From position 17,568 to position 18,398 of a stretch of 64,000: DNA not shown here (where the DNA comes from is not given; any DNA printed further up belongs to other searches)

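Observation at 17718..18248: SPFH/band-7 (stomatin/HflKC-like) protein encoded between portal and scaffold genes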

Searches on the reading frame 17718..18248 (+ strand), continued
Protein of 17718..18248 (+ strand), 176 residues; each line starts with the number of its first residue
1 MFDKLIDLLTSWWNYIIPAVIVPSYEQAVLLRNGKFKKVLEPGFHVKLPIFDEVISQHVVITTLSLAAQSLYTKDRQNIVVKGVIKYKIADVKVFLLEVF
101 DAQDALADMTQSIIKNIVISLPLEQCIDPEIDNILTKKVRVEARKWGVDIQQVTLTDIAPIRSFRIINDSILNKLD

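Call 34: find_encoding_contigs(protein=P0171, flank=8000, max_places=3)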
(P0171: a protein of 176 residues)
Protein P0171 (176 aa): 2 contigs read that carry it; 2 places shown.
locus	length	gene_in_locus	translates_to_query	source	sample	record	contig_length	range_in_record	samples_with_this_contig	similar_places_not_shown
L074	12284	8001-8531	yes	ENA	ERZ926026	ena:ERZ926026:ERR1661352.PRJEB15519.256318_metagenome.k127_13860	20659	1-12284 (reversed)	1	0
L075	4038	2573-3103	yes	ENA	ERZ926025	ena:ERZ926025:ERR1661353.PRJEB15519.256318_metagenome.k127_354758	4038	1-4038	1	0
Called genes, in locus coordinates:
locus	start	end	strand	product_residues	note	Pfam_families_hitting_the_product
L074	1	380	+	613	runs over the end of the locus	-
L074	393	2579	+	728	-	-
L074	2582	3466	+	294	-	-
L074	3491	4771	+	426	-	-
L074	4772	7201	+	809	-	-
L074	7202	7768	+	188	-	-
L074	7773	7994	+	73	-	-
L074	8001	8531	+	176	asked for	PF01145:Band_7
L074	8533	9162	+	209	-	PF00089:Trypsin, PF13365:Trypsin_2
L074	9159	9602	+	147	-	PF08291:Peptidase_M15_3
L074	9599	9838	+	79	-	-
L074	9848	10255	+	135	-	-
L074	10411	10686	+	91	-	-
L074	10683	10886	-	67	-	-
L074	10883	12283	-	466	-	?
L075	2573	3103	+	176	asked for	PF01145:Band_7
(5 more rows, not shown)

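Call 35: find_encoding_contigs(protein=P0142, flank=8000, max_places=3)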
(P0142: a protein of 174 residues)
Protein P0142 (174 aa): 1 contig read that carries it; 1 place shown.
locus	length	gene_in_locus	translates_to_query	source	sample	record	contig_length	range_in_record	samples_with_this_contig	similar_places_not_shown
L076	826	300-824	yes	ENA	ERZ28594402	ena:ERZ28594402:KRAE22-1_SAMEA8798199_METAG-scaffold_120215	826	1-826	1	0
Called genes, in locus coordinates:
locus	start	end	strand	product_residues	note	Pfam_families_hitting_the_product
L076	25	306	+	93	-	-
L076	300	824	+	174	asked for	PF01145:Band_7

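Call 36: find_related_loci(query=P0124, collection=viral_contigs, flank=8000)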
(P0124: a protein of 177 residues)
Query P0124 (177 aa) in viral_contigs; peptide patterns used: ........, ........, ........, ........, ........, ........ (x = any residue, [..] = any of these).
3 stretches matched a pattern, but none encodes a relative of the query by tblastn (E <= 1e-3).

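Call 37: find_related_loci(query=P0133, collection=viral_contigs, flank=8000)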
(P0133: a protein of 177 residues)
Query P0133 (177 aa) in viral_contigs; peptide patterns used: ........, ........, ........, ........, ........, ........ (x = any residue, [..] = any of these).
49 stretches matched a pattern; 24 encode a relative of the query (tblastn E <= 1e-3); 24 distinct loci.
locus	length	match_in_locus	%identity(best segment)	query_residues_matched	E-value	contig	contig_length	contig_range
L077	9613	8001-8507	46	1-169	5e-50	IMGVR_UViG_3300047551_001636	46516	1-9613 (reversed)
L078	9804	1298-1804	47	1-169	3e-48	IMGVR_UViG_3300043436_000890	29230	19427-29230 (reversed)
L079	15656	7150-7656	47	1-169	2e-47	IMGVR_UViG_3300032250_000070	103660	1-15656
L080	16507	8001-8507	47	1-169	4e-47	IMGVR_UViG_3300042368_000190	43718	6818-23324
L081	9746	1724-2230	47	1-169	4e-47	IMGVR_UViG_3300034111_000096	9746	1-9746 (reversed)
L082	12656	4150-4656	47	1-169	4e-47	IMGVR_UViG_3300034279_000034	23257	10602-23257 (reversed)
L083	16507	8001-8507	47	1-169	4e-47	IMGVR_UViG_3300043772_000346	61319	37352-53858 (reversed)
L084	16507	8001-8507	44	1-169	5e-46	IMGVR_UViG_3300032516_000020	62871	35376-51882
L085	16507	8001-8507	43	1-169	5e-46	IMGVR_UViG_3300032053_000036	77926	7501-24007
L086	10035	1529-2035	44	1-169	5e-46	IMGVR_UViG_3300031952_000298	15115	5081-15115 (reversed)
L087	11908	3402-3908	46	1-169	3e-46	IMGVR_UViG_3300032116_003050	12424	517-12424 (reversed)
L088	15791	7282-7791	43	1-170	2e-45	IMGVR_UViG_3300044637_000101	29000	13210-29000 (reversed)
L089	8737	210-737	43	1-177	3e-45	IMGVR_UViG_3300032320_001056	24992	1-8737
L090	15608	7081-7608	43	1-177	3e-45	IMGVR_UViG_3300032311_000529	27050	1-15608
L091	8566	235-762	42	1-177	4e-44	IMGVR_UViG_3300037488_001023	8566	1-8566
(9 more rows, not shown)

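Call 38: find_related_loci(query=P0171, collection=viral_contigs, flank=8000)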
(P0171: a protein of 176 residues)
Query P0171 (176 aa) in viral_contigs; peptide patterns used: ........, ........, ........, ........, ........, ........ (x = any residue, [..] = any of these).
31 stretches matched a pattern; 5 encode a relative of the query (tblastn E <= 1e-3); 5 distinct loci.
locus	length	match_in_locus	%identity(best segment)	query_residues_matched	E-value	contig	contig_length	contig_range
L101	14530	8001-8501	41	1-166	4e-31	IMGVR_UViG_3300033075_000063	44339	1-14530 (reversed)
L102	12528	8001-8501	40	1-166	4e-30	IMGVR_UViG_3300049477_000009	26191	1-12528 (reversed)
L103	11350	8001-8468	31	14-167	4e-19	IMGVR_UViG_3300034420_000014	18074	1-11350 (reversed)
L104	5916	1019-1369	30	42-158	2e-13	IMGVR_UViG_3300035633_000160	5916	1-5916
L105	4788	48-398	30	42-158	3e-13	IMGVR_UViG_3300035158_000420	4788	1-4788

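Call 39: predict_structure(alignment_id=A2)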
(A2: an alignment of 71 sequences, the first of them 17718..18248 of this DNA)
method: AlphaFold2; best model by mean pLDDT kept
length: 176 residues; sequences in the alignment: 71
mean_pLDDT: 93.6   pTM: 0.82
mean pLDDT of the five models: 93.6, 93.5, 93.1, 92.8, 91.9
residues with pLDDT >= 90: 156; 70-90: 7; 50-70: 13; < 50: 0
segments of 3 or more residues with pLDDT < 50: none
pLDDT, mean of each block of 10 residues (from residue 1): 93 92 98 97 97 97 97 96 98 96 96 98 97 98 97 97 67 57
secondary structure, 60 per line:
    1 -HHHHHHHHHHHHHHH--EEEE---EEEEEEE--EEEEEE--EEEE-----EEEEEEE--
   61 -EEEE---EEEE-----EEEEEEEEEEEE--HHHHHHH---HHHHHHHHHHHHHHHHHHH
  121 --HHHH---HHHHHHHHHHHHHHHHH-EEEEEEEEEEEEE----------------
elements in order: H2-16 E19-22 E26-32 E35-40 E43-46 E52-58 E62-65 E69-72 E78-89 H92-98 H102-120 H123-126 H130-146 E148-160

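Call 40: find_encoding_contigs(protein=P0124, flank=8000, max_places=3)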
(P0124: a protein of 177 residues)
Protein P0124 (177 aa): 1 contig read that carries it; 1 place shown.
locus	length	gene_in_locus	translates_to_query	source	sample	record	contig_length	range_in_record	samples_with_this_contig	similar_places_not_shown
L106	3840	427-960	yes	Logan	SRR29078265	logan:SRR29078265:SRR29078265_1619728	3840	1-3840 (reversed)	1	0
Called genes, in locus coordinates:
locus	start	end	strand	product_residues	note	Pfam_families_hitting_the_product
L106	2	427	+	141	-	?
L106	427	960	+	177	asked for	PF01145:Band_7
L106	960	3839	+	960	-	?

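Call 41: find_encoding_contigs(protein=P0133, flank=8000, max_places=3)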
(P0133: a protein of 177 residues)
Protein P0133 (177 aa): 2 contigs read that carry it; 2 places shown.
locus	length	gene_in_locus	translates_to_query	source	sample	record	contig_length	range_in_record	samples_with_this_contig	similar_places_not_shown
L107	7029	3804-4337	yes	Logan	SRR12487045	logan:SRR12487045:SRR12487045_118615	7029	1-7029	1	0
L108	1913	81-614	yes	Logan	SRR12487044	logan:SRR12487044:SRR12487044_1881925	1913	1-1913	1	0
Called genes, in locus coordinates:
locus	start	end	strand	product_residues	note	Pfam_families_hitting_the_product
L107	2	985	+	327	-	?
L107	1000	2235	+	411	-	-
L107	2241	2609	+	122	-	-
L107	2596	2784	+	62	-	-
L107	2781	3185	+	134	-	-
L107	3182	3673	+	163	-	-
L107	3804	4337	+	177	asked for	PF01145:Band_7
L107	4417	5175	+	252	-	PF06745:ATPase (weak)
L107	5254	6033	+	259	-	PF06067:DUF932 (weak)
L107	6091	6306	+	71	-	-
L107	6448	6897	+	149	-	-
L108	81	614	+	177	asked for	PF01145:Band_7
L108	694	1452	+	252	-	PF06745:ATPase (weak)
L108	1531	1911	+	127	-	?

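Call 45: fold_search(model_id=the predicted structure, library=pdb)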
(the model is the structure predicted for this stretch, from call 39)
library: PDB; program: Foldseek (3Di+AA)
matches with E <= 10: 348; with E <= 0.001: 68
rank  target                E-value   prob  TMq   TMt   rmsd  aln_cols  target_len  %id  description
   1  9z7u_B                2.0e-14  1.00  0.77  0.51   4.6       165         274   22  Human Stomatin - C8 Symmetry (released 2026-02-25)
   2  9oh9_A                2.4e-14  1.00  0.77  0.54   4.5       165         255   22  Human Stomatin Complex in Native Membrane Vesicles (released 2025-08-13)
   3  9oh9_B                3.5e-14  1.00  0.77  0.54   4.5       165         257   22  Human Stomatin Complex in Native Membrane Vesicles (released 2025-08-13)
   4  9z7u_C                4.5e-14  1.00  0.77  0.51   4.6       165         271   22  Human Stomatin - C8 Symmetry (released 2026-02-25)
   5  9zd2_E                6.0e-14  1.00  0.76  0.70   4.6       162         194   22  C1 local refinement of aquaporin 1 bound to endogenous human stomatin (released 2026-02-25)
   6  7vhq_G                4.8e-12  1.00  0.73  0.45   6.5       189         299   20  Structural insights into the membrane microdomain organization by SPFH family proteins (released 2022-01-19)
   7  7vhq_E                6.1e-12  1.00  0.72  0.49   6.0       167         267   18  Structural insights into the membrane microdomain organization by SPFH family proteins (released 2022-01-19)
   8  8z5g_A                2.8e-11  1.00  0.76  0.50   4.3       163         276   21  Cryo-EM structure of E.coli SPFH-NfeD family protein complex QmcA-YbbJ (released 2024-08-21)
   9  9cz2_XA               4.7e-11  1.00  0.71  0.47   5.8       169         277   19  Cryo-EM structure of a nautilus-like HflK/C assembly in complex with FtsH AAA protease (released 2024-11-13)
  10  8rrh_A                2.9e-10  1.00  0.73  0.49   4.7       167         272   17  The human prohibitin complex (released 2024-12-18)
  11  7wi3_C                4.9e-10  1.00  0.70  0.45   6.9       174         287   19  Cryo-EM structure of E.Coli FtsH-HflkC AAA protease complex (released 2022-06-01)
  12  9o9z_a                5.5e-10  1.00  0.75  0.51   1.9       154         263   14  The human PHB1/2 complex (closed) (released 2025-10-22)
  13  8rrh_B                5.5e-10  1.00  0.76  0.46   5.9       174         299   13  The human prohibitin complex (released 2024-12-18)
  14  9paw_XA               1.2e-09  1.00  0.69  0.48   2.8       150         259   20  Cryo-EM structure of the engineered HflK/C variant stabilized in the closed conformation via disulfide bond crosslink (released 2026-03-04)
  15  9paw_XB               1.7e-09  1.00  0.70  0.46   2.6       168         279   21  Cryo-EM structure of the engineered HflK/C variant stabilized in the closed conformation via disulfide bond crosslink (released 2026-03-04)
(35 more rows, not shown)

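Call 46: fold_search(model_id=the predicted structure, library=viral)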
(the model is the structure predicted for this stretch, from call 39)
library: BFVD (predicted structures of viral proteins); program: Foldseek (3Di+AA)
matches with E <= 10: 407; with E <= 0.001: 29
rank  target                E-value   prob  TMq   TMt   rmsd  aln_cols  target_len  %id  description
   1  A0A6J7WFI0            4.8e-18  1.00  0.87  0.88   3.1       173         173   29  HflK, HflK protein [uncultured Caudovirales phage]
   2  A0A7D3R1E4            1.8e-13  1.00  0.81  0.37   4.5       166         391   19  Regulator of protease activity HflC [Fadolivirus FV1/VV64]
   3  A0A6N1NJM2            2.1e-13  1.00  0.78  0.54   1.8       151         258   19  Band 7 domain-containing protein [Tupanvirus soda lake]
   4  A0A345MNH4            4.6e-13  1.00  0.78  0.44   4.8       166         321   18  (no name in the UniProt tables at hand)
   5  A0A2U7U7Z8            1.2e-12  1.00  0.76  0.41   1.6       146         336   19  SPFH domain containing protein [Pandoravirus quercus]
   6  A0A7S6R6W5            5.9e-11  1.00  0.68  0.45   6.1       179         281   20  SPFH-domain membrane protein [Rhizobium phage Pasto]
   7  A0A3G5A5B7            2.0e-10  1.00  0.71  0.26   5.7       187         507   16  SPFH domain / Band 7 domain containing protein [Harvfovirus sp.]
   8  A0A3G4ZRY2            4.6e-10  1.00  0.72  0.47   2.4       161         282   13  Band 7 domain-containing protein [Terrestrivirus sp.]
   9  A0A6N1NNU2            1.2e-09  1.00  0.74  0.43   5.7       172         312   16  Band 7 domain-containing protein [Tupanvirus deep ocean]
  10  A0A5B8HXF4            1.3e-09  1.00  0.64  0.38   5.5       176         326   15  Band 7 domain-containing protein [Mimiviridae sp. ChoanoV1]
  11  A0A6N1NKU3            1.6e-09  1.00  0.75  0.44   5.1       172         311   17  Band 7 domain-containing protein [Tupanvirus deep ocean]
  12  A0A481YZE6            2.2e-09  1.00  0.71  0.44   5.3       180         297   16  Band 7 domain-containing protein [Marseillevirus LCMAC202]
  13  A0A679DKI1            2.6e-09  1.00  0.67  0.27   6.8       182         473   16  (no name in the UniProt tables at hand)
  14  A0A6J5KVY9            3.3e-09  1.00  0.73  0.47   6.0       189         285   10  Band 7 domain containing protein [uncultured Caudovirales phage]
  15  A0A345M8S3            6.0e-09  1.00  0.72  0.46   4.7       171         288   16  Band-7-like membrane protein [Streptomyces phage StarPlatinum]
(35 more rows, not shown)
